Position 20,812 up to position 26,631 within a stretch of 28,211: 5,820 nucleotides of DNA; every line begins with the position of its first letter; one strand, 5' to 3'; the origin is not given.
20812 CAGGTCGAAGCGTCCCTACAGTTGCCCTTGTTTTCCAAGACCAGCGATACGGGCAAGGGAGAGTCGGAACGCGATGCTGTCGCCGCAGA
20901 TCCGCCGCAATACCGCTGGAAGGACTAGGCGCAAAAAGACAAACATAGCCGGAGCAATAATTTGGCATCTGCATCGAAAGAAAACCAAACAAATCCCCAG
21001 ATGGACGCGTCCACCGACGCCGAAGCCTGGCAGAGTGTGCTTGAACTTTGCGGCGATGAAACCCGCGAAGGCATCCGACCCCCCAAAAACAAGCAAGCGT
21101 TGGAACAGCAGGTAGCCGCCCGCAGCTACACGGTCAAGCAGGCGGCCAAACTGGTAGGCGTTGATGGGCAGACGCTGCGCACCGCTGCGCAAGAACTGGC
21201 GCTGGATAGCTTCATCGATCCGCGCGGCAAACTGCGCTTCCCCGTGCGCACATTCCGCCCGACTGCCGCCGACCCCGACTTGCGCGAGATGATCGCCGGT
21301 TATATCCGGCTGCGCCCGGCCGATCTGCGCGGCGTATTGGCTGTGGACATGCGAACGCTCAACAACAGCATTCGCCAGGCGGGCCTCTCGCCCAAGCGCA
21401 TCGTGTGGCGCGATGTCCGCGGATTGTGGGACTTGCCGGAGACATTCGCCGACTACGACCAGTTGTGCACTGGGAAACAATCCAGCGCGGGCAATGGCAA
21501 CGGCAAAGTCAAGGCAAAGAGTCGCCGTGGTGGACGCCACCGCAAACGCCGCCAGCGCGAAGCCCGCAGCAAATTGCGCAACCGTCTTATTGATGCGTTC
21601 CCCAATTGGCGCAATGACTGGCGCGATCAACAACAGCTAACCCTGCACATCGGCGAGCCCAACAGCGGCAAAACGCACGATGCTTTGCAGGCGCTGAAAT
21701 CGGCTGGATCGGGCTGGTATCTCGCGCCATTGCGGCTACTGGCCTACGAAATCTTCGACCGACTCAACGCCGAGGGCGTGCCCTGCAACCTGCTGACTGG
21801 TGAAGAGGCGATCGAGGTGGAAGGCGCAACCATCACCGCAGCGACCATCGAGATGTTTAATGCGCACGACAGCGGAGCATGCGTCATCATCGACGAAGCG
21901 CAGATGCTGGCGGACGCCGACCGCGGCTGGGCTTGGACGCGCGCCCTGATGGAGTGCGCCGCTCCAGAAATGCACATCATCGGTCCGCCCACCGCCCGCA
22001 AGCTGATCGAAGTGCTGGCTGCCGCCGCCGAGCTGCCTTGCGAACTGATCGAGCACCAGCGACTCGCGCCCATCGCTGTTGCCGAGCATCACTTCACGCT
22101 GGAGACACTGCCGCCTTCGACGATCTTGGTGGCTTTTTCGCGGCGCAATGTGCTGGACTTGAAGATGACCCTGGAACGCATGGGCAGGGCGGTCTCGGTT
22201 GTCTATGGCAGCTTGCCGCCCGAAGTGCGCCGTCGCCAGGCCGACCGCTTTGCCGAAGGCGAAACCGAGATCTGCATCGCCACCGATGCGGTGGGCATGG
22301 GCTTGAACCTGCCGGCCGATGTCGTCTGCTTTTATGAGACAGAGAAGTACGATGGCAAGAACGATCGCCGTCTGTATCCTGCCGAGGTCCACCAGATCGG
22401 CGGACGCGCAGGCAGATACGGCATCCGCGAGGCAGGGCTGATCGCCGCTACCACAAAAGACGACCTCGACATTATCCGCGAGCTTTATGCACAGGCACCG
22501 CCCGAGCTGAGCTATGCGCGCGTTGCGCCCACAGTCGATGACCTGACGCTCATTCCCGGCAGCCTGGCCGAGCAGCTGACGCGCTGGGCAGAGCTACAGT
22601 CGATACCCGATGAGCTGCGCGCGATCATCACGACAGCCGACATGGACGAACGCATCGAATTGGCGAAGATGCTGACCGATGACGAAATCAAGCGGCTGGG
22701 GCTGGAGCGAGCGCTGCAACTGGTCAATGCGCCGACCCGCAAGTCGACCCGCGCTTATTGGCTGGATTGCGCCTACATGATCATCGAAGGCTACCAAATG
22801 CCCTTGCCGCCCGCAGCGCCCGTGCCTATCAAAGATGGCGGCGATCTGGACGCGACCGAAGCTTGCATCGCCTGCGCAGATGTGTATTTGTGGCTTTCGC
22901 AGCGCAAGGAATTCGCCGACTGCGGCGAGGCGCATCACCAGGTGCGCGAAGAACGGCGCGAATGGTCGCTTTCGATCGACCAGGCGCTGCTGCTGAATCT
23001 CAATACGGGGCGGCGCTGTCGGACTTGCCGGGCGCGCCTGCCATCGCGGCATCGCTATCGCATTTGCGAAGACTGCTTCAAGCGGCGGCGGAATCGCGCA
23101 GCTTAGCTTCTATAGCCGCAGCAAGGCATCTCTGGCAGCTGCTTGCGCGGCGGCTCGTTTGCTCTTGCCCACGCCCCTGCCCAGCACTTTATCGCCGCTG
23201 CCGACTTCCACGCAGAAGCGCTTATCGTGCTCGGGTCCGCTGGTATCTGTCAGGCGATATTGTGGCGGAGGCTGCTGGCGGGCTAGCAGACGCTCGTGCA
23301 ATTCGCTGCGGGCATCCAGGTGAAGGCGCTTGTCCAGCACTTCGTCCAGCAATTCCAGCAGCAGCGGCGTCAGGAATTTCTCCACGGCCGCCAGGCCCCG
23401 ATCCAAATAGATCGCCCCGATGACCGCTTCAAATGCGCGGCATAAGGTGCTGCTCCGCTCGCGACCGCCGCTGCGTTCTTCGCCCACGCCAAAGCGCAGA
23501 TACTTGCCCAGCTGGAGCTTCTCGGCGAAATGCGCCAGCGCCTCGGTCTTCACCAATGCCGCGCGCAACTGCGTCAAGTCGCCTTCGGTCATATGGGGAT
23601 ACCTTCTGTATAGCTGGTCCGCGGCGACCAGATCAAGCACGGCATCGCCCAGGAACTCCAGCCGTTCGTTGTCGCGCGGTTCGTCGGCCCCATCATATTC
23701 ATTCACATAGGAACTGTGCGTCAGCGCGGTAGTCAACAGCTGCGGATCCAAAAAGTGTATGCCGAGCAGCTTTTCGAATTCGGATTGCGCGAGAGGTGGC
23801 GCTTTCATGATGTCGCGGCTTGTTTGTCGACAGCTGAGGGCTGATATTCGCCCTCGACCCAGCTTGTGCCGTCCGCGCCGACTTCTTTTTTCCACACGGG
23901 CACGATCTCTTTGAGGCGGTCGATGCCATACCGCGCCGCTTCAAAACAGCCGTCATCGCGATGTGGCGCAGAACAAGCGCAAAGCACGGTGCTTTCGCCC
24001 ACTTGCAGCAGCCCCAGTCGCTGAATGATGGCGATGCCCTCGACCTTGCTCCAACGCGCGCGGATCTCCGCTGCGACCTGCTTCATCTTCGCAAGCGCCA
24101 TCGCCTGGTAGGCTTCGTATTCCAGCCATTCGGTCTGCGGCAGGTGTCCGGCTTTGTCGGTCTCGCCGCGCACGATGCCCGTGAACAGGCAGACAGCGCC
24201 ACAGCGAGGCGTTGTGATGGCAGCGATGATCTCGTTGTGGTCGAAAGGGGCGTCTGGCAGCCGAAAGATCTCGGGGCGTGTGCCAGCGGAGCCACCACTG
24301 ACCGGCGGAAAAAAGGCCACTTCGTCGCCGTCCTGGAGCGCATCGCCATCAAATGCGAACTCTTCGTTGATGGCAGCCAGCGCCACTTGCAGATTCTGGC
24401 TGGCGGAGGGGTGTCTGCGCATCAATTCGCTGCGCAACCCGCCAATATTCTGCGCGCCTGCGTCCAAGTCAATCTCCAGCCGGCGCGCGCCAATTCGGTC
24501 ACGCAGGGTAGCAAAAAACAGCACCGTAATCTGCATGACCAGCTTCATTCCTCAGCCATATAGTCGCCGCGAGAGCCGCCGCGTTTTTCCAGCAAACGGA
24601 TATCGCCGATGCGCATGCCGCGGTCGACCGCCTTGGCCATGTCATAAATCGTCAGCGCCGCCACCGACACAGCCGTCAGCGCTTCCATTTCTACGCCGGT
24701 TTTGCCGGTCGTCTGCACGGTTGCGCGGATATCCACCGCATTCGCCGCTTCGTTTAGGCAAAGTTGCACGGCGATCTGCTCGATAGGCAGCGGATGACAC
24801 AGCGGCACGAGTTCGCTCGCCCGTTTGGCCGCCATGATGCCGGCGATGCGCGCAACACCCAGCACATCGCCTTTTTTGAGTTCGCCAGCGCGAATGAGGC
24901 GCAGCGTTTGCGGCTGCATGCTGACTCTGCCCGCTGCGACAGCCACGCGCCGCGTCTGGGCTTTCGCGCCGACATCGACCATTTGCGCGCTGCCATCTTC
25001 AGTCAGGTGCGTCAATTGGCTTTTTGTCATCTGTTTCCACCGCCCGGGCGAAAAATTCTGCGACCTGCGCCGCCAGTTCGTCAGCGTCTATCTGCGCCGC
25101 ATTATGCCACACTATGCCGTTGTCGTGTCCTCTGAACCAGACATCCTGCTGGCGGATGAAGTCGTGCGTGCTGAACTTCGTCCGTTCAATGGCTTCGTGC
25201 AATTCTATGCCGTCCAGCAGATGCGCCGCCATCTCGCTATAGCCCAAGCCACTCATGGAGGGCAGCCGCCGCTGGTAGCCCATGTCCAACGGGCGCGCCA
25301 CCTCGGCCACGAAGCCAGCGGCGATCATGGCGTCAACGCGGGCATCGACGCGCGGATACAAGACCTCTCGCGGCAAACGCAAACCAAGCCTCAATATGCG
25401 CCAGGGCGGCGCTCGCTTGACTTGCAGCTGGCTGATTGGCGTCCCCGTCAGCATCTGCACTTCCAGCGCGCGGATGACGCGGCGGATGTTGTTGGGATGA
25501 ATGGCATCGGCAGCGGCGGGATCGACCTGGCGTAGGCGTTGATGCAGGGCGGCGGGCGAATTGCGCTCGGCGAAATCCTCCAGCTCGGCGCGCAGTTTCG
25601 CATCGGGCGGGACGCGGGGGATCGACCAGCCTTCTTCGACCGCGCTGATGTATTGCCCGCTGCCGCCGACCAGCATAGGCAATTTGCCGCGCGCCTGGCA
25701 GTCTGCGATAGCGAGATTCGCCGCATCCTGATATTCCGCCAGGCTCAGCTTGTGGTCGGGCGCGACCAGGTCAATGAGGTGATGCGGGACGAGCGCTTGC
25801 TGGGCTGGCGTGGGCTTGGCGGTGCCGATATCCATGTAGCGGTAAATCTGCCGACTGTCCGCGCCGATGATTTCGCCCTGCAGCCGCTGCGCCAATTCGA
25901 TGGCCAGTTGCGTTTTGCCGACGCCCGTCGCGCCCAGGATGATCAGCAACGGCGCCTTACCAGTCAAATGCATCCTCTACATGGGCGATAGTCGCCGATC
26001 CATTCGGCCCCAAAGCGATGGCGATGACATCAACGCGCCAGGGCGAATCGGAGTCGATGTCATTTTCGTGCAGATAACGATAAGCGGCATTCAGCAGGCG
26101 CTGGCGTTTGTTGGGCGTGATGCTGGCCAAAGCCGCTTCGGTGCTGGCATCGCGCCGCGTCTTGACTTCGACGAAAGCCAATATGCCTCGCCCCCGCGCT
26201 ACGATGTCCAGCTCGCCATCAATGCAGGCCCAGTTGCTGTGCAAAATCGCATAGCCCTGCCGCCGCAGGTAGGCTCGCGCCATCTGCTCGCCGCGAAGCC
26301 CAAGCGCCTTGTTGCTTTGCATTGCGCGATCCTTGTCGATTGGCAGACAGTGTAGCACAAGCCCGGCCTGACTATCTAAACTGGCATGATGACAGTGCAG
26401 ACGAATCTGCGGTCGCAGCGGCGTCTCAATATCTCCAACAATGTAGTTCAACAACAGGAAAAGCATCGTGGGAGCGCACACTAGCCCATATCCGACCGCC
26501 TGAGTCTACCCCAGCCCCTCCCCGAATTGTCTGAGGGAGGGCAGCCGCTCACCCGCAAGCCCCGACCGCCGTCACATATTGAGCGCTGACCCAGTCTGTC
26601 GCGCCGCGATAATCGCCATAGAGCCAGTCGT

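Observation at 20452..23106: Candidate undescribed two-gene system: HNH nuclease + Suv3-like helicase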

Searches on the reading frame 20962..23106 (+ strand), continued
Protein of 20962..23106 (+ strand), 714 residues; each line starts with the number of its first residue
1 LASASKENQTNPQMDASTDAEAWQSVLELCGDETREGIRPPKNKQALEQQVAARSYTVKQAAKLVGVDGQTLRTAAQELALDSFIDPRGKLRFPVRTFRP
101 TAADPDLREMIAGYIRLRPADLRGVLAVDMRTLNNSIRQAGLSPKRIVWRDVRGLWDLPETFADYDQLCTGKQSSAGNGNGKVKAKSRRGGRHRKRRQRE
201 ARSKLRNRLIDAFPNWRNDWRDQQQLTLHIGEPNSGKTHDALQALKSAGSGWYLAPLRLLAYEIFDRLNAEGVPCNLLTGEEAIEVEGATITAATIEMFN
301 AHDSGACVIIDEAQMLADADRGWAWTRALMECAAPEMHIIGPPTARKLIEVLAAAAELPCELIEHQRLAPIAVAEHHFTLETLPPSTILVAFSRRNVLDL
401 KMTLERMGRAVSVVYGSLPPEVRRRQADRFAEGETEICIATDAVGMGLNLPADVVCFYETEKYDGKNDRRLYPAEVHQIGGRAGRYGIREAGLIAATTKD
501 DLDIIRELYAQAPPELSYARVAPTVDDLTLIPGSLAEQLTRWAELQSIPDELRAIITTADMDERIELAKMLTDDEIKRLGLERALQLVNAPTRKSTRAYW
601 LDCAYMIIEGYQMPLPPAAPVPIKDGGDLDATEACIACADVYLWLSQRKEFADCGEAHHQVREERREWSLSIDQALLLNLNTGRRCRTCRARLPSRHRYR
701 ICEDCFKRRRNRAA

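Call 68: find_related_loci(query=A2, collection=viral_contigs, flank=4000)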
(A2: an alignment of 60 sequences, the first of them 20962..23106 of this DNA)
Query A2 (714 aa) in viral_contigs; peptide patterns used: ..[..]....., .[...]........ (x = any residue, [..] = any of these).
108 stretches matched a pattern; 21 encode a relative of the query (tblastn E <= 1e-3); 20 distinct loci.
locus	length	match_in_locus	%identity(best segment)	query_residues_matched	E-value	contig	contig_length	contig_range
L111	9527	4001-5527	39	202-707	8e-114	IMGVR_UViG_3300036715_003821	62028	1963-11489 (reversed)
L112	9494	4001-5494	30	211-710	2e-83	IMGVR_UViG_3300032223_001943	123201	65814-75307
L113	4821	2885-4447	29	183-712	2e-78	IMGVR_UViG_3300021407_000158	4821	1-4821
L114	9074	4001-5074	38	211-571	6e-69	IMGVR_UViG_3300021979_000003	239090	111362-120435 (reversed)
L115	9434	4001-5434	31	221-710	5e-71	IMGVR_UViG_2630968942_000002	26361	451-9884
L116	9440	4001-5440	37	226-709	1e-110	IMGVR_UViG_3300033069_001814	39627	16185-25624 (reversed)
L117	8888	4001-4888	37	193-492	2e-56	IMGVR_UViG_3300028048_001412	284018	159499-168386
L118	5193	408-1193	34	223-486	9e-39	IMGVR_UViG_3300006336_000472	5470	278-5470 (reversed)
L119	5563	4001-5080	30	225-603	5e-38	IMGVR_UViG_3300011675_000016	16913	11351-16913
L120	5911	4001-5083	30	224-603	9e-38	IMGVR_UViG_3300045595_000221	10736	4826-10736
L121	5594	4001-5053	31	225-584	2e-37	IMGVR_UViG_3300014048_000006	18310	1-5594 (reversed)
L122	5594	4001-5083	30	224-603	2e-37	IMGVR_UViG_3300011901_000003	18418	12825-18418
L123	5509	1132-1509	43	198-322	5e-23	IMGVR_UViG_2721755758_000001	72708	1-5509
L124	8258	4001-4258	34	407-492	1e-11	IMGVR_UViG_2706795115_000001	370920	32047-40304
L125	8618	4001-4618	23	407-599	3e-9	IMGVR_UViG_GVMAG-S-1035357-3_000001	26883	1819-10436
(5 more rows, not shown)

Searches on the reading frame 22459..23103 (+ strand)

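Call 39: search_protein_families(library=pfam, proteins=[window:22459-23103:+], max_evalue=1)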
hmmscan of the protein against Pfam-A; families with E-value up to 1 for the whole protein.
window:22459-23103:+ (215 aa): 4 families
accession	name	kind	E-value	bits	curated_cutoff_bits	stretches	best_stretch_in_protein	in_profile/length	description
PF12513.15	SUV3_C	-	0.073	13.4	27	1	134-150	5-21/48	ATP-dependent RNA helicase SUV3 C-terminal domain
PF13368.11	Toprim_C_rpt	-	0.17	12.3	22.3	1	72-97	29-54/57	Topoisomerase C-terminal repeat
PF02207.25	zf-UBR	-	0.57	10.7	25.2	1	186-210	14-34/69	Putative zinc finger in N-recognin (UBR box)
PF23455.1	DUF7129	-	0.99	9.6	30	1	187-214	14-41/45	Domain of unknown function (DUF7129)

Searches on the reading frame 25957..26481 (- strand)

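Call 64: search_protein_families(library=pfam, proteins=[window:25957-26481:-], max_evalue=0.00001)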
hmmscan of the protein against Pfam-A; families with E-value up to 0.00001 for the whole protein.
window:25957-26481:- (174 aa): 1 family
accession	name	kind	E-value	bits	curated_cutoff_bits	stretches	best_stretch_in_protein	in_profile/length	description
PF02021.23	UPF0102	-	5.5e-26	91.2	23.6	1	64-155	1-80/80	Uncharacterised protein family UPF0102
